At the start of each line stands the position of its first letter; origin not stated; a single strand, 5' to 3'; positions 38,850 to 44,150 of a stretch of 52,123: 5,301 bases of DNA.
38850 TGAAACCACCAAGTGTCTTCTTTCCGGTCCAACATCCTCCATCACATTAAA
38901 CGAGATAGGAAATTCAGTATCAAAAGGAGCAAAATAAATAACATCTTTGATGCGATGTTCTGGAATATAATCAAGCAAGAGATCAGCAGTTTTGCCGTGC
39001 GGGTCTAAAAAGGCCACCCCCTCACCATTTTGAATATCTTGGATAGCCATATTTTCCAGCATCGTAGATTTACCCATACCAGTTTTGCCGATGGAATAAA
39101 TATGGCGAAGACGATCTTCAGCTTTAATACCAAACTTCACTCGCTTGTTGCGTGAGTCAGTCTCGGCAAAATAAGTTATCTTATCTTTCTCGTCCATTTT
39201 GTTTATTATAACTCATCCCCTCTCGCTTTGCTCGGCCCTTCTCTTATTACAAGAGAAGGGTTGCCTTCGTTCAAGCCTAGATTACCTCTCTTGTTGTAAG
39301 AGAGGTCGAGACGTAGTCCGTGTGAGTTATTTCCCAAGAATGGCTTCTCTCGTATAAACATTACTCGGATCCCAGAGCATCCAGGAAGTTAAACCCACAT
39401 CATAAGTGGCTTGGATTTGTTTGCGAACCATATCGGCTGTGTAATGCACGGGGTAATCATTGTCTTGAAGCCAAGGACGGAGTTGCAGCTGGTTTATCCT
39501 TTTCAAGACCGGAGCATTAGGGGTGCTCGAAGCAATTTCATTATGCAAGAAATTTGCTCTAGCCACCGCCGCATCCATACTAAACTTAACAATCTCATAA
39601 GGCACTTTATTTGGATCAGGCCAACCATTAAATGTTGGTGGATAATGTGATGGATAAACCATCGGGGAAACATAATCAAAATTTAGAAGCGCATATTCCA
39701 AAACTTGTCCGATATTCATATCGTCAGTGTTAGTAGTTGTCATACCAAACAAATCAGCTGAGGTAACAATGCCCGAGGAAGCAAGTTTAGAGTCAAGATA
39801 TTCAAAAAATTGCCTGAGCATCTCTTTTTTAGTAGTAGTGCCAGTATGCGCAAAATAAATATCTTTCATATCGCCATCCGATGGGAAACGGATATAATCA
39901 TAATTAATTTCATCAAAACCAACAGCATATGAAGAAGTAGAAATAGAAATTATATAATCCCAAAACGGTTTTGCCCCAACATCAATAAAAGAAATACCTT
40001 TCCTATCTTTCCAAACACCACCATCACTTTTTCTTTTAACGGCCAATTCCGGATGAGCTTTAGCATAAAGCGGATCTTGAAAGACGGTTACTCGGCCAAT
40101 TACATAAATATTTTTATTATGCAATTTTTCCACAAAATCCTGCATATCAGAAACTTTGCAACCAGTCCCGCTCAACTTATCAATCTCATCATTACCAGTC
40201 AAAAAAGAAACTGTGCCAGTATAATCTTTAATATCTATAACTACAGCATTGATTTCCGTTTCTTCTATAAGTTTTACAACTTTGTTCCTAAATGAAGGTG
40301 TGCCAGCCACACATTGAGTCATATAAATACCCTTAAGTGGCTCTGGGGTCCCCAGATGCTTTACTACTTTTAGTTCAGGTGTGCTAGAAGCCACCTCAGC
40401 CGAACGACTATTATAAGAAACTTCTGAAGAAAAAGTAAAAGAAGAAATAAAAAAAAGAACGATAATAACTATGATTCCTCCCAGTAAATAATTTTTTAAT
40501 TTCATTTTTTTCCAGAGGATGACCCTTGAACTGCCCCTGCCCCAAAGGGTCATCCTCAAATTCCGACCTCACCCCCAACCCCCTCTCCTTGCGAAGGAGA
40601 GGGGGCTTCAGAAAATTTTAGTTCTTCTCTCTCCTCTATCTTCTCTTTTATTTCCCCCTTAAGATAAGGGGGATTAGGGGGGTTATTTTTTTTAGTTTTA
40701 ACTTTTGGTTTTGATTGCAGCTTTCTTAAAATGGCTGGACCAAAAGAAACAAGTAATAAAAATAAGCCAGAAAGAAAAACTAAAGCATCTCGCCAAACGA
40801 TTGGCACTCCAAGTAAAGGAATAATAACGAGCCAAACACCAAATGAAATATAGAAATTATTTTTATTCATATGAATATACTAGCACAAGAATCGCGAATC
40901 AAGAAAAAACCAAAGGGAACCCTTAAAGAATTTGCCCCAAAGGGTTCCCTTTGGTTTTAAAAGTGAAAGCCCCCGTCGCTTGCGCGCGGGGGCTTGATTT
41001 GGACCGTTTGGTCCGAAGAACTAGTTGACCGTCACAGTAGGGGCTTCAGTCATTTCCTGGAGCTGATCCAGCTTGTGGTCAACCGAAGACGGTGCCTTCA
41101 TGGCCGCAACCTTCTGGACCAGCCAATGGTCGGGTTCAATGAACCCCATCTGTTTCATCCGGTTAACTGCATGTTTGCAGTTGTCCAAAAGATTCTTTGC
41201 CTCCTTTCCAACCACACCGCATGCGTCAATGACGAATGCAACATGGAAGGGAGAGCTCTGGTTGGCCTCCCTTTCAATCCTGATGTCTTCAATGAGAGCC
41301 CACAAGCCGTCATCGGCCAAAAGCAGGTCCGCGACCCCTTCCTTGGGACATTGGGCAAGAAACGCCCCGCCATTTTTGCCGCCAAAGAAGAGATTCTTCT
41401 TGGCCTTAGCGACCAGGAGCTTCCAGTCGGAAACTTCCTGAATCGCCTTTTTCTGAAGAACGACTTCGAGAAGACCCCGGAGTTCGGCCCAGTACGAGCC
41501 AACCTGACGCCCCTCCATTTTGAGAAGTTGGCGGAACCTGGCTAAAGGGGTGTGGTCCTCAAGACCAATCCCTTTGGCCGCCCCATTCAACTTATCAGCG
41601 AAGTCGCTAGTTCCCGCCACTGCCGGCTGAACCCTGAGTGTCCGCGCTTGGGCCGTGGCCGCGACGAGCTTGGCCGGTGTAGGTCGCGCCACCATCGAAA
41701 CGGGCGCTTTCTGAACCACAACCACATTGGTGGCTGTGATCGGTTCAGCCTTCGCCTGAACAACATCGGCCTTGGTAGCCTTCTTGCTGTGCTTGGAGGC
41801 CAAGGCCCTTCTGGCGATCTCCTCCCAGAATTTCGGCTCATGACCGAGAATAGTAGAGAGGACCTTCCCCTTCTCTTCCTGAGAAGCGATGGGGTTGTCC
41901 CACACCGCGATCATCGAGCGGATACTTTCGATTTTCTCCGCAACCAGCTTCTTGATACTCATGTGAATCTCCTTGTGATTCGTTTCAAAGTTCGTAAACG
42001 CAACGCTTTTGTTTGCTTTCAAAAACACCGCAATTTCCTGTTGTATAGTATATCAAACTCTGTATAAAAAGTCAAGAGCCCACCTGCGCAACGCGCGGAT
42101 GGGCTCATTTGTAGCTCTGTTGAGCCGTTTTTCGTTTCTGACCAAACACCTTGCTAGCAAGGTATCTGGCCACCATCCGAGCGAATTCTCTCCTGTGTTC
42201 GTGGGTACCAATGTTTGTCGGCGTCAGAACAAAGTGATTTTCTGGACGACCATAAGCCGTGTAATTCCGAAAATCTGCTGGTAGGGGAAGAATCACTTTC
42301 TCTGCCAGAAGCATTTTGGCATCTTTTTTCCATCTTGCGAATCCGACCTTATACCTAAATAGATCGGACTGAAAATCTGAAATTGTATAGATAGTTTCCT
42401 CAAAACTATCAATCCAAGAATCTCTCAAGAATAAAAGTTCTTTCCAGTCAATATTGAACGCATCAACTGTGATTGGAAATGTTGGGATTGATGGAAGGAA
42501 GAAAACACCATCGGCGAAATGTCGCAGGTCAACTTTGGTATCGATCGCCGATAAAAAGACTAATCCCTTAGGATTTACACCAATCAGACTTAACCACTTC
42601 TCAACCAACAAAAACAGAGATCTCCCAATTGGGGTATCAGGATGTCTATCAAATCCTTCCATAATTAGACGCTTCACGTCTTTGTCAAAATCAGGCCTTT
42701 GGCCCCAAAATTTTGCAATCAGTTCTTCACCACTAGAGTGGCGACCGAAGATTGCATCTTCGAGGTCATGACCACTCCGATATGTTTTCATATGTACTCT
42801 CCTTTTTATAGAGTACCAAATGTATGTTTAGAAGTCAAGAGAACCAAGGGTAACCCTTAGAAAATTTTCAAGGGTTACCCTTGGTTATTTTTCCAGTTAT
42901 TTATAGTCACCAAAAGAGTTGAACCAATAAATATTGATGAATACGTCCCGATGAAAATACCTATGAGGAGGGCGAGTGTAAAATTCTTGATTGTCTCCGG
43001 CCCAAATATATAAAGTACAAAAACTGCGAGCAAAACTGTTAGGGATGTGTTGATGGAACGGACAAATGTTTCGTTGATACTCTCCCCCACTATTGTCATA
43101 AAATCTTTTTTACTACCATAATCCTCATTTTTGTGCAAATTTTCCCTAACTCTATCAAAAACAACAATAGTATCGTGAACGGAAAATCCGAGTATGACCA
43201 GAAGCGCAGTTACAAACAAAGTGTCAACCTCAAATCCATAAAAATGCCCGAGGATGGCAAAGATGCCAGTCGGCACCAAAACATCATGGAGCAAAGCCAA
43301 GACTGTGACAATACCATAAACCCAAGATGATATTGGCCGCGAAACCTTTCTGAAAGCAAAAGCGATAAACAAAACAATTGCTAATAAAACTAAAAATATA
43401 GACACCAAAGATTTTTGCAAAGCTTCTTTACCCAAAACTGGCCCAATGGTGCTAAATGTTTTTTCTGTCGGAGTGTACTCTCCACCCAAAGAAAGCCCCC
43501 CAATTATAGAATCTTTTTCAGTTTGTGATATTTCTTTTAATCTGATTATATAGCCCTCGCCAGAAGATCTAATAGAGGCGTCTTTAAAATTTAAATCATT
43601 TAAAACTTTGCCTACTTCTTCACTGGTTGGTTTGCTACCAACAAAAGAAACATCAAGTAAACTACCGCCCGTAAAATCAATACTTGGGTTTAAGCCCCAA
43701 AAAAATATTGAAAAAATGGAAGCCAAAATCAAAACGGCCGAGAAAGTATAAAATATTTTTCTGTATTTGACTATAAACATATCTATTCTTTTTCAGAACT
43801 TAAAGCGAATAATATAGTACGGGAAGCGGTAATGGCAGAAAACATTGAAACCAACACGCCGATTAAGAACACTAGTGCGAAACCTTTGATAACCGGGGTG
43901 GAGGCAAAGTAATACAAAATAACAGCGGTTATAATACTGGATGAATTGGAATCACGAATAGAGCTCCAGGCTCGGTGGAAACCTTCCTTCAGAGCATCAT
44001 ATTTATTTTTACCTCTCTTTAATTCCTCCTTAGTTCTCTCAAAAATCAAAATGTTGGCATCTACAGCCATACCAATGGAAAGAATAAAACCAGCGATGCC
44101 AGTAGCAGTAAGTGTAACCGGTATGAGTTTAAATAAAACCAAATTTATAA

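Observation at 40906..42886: Palindrome-bounded cassette of two self-contained orphan genes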

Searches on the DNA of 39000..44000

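Call 41: search_rna_families(source=window, start=39000, end=44000, threshold=evalue, max_evalue=1)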
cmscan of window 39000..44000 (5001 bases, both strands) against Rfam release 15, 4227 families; matches with E-value up to 1: 4.
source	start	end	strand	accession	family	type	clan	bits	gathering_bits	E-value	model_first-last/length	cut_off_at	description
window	40523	40625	-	RF00516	ylbH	Cis-reg; leader;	-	23.8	50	0.057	1-122/122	no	ylbH leader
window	40903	40964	-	RF00697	mir-186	Gene; miRNA;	-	23.6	70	0.38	1-82/82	no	mir-186 microRNA precursor family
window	40909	40955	-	RF03820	mir-5429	Gene; miRNA;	-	23.4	80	0.38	19-65/83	no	mir-5429 microRNA precursor family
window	40913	40957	-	RF04346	Plastid-ccsA-ndhD-1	Cis-reg;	CL00154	21.8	48.5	0.62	1-57/57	no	Plastid-ccsA-ndhD-1 3UTR RNA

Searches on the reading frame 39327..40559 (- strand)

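Call 5: search_protein_families(library=pfam, proteins=[window:39327-40559:-], max_evalue=0.1)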
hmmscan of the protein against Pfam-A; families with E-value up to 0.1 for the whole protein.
window:39327-40559:- (410 aa): 5 families
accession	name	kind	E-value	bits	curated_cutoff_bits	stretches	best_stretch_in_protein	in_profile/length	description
PF13200.12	DUF4015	-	2.2e-90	303.4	27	1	77-402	1-313/313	Putative glycosyl hydrolase domain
PF14871.12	GHL6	-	0.00061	20.5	35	1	93-181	4-87/132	Hypothetical glycosyl hydrolase 6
PF02453.23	Reticulon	-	0.02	15.3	31.8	1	12-50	3-41/157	Reticulon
PF10480.15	ICAP-1_inte_bdg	-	0.031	14.7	25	1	106-167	90-151/200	Beta-1 integrin binding protein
PF10836.13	DUF2574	-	0.083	13.2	27.5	0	21-67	1-45/93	Protein of unknown function (DUF2574)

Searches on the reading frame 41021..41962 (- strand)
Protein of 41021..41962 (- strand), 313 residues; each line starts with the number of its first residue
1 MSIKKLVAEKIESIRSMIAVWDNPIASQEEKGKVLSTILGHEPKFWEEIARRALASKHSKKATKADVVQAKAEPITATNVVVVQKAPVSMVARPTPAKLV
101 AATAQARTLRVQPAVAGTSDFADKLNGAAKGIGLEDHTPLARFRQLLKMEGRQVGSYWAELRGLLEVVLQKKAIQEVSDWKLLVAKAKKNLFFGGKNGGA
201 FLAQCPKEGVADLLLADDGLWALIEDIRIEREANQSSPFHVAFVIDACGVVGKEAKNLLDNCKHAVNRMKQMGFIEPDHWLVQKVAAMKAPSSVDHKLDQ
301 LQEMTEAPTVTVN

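Call 5: search_protein_families(library=pfam, proteins=[window:41021-41962:-], max_evalue=0.1)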
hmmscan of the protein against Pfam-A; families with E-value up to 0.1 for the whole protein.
window:41021-41962:- (313 aa): 0 families

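Call 11: search_protein_families(library=phrogs, proteins=[window:41021-41962:-], max_evalue=0.1)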
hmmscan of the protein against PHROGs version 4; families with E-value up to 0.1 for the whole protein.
window:41021-41962:- (313 aa): 1 family
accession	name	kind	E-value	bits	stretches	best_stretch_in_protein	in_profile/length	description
phrog_15373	-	tail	0.017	15.4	1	58-109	17-68/260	L-shaped tail fiber protein assembly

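Call 12: search_protein_families(library=padloc, proteins=[window:41021-41962:-], max_evalue=0.1)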
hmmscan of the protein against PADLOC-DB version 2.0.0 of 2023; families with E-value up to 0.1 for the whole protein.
window:41021-41962:- (313 aa): 0 families

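Call 17: find_homologous_proteins(query=window:41021-41962:-)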
Query window:41021-41962:- (313 aa): 10 proteins with E <= 0.001 among 3585 candidates.
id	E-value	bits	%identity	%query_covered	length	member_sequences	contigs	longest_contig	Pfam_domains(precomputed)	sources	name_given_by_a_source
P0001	3.0e-200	682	100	100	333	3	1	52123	-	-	-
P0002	2.0e-120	420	65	98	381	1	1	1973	-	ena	-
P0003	1.7e-113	397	62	100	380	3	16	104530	-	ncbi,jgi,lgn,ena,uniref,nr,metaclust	ncbi:MAG: hypothetical protein A2431_02660 [Candidatus Zambryskibacteria bacterium RIFOXYC1_FULL_39_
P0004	4.2e-71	258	46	99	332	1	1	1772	-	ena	-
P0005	8.6e-54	201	40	92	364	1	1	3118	-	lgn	-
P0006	2.0e-47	180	44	80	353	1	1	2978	-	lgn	-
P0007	1.4e-46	177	37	88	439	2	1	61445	-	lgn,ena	-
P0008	2.4e-44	170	45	69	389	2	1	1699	-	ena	-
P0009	3.5e-41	160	35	91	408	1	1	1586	-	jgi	-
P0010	4.6e-24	104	56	35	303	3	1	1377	-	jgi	-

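Call 19: find_encoding_contigs(protein=P0003, flank=6000, max_places=4)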
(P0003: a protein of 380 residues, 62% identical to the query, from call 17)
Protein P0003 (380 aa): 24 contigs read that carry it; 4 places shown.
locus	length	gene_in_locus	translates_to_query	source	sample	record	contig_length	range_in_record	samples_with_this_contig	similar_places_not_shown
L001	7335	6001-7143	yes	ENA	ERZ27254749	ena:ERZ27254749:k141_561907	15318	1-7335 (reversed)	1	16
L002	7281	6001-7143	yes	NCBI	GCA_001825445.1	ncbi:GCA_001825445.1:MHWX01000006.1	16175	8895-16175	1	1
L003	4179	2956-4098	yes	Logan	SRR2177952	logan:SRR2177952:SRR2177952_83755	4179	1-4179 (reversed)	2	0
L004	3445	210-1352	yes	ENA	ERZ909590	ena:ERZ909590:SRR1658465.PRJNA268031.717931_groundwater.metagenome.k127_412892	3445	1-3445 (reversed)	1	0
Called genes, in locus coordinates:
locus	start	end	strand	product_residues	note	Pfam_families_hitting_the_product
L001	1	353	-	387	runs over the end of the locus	PF13477:Glyco_trans_4_2 (weak), PF13439:Glyco_transf_4, PF13579:Glyco_trans_4_4, PF20706:GT4-conflict (weak), PF00534:Glycos_transf_1, PF13692:Glyco_trans_1_4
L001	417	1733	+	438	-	PF02397:Bac_transf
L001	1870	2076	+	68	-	-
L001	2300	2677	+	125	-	PF04480:DUF559, PF18741:MTES_1575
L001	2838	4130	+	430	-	PF07549:Sec_GG (faint), PF21760:SecD_1st, PF22599:SecDF_P1_head, PF03176:MMPL, PF02355:SecD_SecF_C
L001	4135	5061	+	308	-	PF02355:SecD_SecF_C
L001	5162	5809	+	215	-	-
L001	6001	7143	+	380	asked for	-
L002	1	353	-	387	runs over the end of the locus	PF13477:Glyco_trans_4_2 (weak), PF13439:Glyco_transf_4, PF13579:Glyco_trans_4_4, PF20706:GT4-conflict (weak), PF00534:Glycos_transf_1, PF13692:Glyco_trans_1_4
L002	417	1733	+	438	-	PF02397:Bac_transf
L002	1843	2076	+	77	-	-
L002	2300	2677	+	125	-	PF04480:DUF559, PF18741:MTES_1575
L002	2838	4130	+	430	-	PF07549:Sec_GG (faint), PF21760:SecD_1st, PF22599:SecDF_P1_head, PF03176:MMPL, PF02355:SecD_SecF_C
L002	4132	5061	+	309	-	PF02355:SecD_SecF_C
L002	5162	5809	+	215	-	-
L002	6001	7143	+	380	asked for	-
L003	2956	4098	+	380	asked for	-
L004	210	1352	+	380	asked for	-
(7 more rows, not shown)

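Call 20: find_encoding_contigs(protein=P0007, flank=6000, max_places=3)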
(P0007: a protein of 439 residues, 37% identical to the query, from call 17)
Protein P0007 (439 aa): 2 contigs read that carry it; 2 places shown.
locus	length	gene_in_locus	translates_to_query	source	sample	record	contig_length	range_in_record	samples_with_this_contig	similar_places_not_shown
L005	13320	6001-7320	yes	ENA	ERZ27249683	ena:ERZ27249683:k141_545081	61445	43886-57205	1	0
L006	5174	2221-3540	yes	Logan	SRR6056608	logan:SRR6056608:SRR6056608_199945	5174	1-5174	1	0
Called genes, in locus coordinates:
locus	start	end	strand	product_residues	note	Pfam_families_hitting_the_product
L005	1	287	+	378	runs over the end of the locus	PF01098:FTSW_RODA_SPOVE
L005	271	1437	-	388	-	PF13477:Glyco_trans_4_2 (faint), PF13439:Glyco_transf_4, PF13579:Glyco_trans_4_4, PF20706:GT4-conflict (weak), PF00534:Glycos_transf_1, PF13692:Glyco_trans_1_4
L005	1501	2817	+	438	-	PF02397:Bac_transf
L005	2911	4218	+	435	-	PF21760:SecD_1st, PF22599:SecDF_P1_head, PF03176:MMPL, PF02355:SecD_SecF_C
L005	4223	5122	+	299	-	PF02355:SecD_SecF_C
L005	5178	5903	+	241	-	-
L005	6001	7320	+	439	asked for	-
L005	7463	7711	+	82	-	-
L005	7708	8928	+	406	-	PF13200:DUF4015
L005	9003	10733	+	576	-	PF10412:TrwB_AAD_bind (faint)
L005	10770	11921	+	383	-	PF13439:Glyco_transf_4, PF00534:Glycos_transf_1, PF13692:Glyco_trans_1_4, PF13524:Glyco_trans_1_2, PF20706:GT4-conflict (weak)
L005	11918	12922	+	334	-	-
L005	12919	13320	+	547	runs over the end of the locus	PF20706:GT4-conflict (weak), PF00534:Glycos_transf_1, PF13692:Glyco_trans_1_4, PF04138:GtrA_DPMS_TM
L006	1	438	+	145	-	?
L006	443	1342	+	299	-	PF02355:SecD_SecF_C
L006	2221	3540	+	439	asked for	-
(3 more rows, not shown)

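Call 36: search_solved_structures(query=A3, max_evalue=1)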
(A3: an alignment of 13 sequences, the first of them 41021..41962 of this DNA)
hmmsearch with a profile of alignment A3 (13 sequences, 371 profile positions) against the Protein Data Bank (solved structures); distinct sequences matched with E-value up to 1: 3.
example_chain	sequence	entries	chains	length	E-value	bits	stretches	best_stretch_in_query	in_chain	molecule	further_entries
9wg7_12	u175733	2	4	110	0.017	17.8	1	34-121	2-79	ApcG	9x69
9f5w_M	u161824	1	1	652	0.16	14.6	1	32-139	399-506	Maltose/maltodextrin-binding periplasmic protein,Mis18-binding protein 1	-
6wxp_A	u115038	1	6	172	0.7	12.5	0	144-200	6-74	TFD-EE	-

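Call 44: predict_structure(alignment_id=A3)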
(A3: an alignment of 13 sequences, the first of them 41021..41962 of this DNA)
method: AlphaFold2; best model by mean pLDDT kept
length: 313 residues; sequences in the alignment: 13
mean_pLDDT: 68.7   pTM: 0.49
mean pLDDT of the five models: 68.7, 67.8, 67.3, 54.2, 53.2
residues with pLDDT >= 90: 58; 70-90: 126; 50-70: 40; < 50: 89
segments of 3 or more residues with pLDDT < 50: 55-118, 290-313
pLDDT, mean of each block of 10 residues (from residue 1): 72 80 77 74 64 48 32 33 35 36 37 43 59 70 85 74 88 88 88 77 92 91 88 83 92 91 92 89 81 41 40 35
secondary structure, 60 per line:
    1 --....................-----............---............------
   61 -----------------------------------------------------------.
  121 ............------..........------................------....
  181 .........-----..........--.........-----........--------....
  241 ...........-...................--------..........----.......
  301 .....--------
elements in order: H3-22 H28-39 H43-54 H120-132 H139-148 H155-170 H177-189 H195-204 H207-215 H221-228 H237-251 H253-271 H280-289 H294-305

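Call 49: fold_search(model_id=the predicted structure, library=pdb)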
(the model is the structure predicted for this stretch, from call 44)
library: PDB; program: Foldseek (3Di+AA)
matches with E <= 10: 460; with E <= 0.001: 0
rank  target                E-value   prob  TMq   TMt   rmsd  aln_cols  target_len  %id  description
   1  4f7r_A                3.9e-02  0.60  0.18  0.21  14.9       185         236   15  Crystal structure of 14-3-3 protein from Giardia intestinalis (released 2013-05-22)
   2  4zq0_A                6.3e-02  0.44  0.18  0.21  14.9       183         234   15  crystal structure of Giardia 14-3-3 in complex with the phosphopeptide A8Ap (released 2016-03-30)
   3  4f7r_C                7.7e-02  0.41  0.17  0.21  15.7       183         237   17  Crystal structure of 14-3-3 protein from Giardia intestinalis (released 2013-05-22)
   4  4f7r_B                1.0e-01  0.41  0.18  0.22  15.3       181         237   15  Crystal structure of 14-3-3 protein from Giardia intestinalis (released 2013-05-22)
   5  7obl_A                1.4e-01  0.35  0.18  0.21  16.2       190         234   10  Crystal structure of 14-3-3 sigma in complex with PKR phosphopeptide and stabilizer Fusicoccin-A (released 2022-05-04)
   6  5by9_C                1.7e-01  0.28  0.17  0.19  15.9       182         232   14  The crystal structure of polyglycilated 14-3-3 protein from Giardia intestinalis (released 2016-04-27)
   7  1a4o_A                2.0e-01  0.41  0.20  0.27  15.2       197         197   13  14-3-3 PROTEIN ZETA ISOFORM (released 1999-03-02)
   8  6eww_C                2.1e-01  0.38  0.19  0.23  13.3       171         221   14  Structure of 14-3-3 zeta in complex with CaMKK2 14-3-3 binding motif (released 2017-11-15)
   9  6ef5_D                2.8e-01  0.35  0.20  0.24  14.2       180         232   12  14-3-3 with peptide (released 2019-10-30)
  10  6twz_D                3.1e-01  0.33  0.19  0.24  15.1       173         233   13  14-3-3 sigma complexed with a phosphorylated 16E6 peptide (released 2020-05-06)
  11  6zfg_B                3.1e-01  0.30  0.19  0.22  14.5       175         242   13  14-3-3 zeta chimera with 18E6 and fusicoccin (released 2021-02-17)
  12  6t5h_B                3.1e-01  0.28  0.18  0.21  14.5       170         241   10  Human 14-3-3 sigma fused to the StARD1 peptide including phosphoserine-57 (released 2020-11-18)
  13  4zq0_B                3.1e-01  0.25  0.18  0.22  15.0       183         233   14  crystal structure of Giardia 14-3-3 in complex with the phosphopeptide A8Ap (released 2016-03-30)
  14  6fel_B                3.3e-01  0.33  0.19  0.25  13.2       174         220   11  Structure of 14-3-3 gamma in complex with CaMKK2 14-3-3 binding motif Ser511 (released 2018-01-10)
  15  9i05_Xl               4.1e-01  0.23  0.17  0.15  17.1       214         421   14  Cryo-EM structure of the large subunit of the mitochondrial ribosome from Toxoplasma gondii (released 2025-06-11)
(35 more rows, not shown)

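Call 52: search_protein_families(library=pfam, alignment_id=A3, max_evalue=5)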
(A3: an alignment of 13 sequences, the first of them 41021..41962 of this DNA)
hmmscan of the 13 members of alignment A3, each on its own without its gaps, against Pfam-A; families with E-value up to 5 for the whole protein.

A. member 1, window:41021-41962:- (313 aa): 0 families

B. families by the number of members that match (of 13 scanned): 9 families
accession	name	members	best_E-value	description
PF25025.1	EF-Ts_N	2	0.02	Elongation factor Ts, mitochondrial, N-terminal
PF08831.15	MHCassoc_trimer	1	0.048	Class II MHC-associated invariant chain trimerisation domain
PF22011.2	DUF6931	1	0.13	Family of unknown function (DUF6931)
PF06152.16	Phage_min_cap2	1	0.15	Phage minor capsid protein 2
PF14490.11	HHH_RecD2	1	0.16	ATP-dependent RecD2 DNA helicase HHH domain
PF10502.14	Peptidase_S26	1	0.19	Signal peptidase, peptidase S26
PF02912.23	Phe_tRNA-synt_N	1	0.24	Aminoacyl tRNA synthetase class II, N-terminal domain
PF09735.14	Nckap1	1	0.31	Nck-associated protein 1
PF01817.26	CM_2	1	0.74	Chorismate mutase type II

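Call 86: find_related_loci(query=window:41021-41962:-, collection=viral_contigs, flank=6000)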
Query window:41021-41962:- (313 aa) in viral_contigs; peptide patterns used: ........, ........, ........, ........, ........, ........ (x = any residue, [..] = any of these).
9 stretches matched a pattern, but none encodes a relative of the query by tblastn (E <= 1e-3).

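Call 93: search_protein_families(library=ncbifam, proteins=[window:41021-41962:-], max_evalue=0.05)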
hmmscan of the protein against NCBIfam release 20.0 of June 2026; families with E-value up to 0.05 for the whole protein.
window:41021-41962:- (313 aa): 0 families
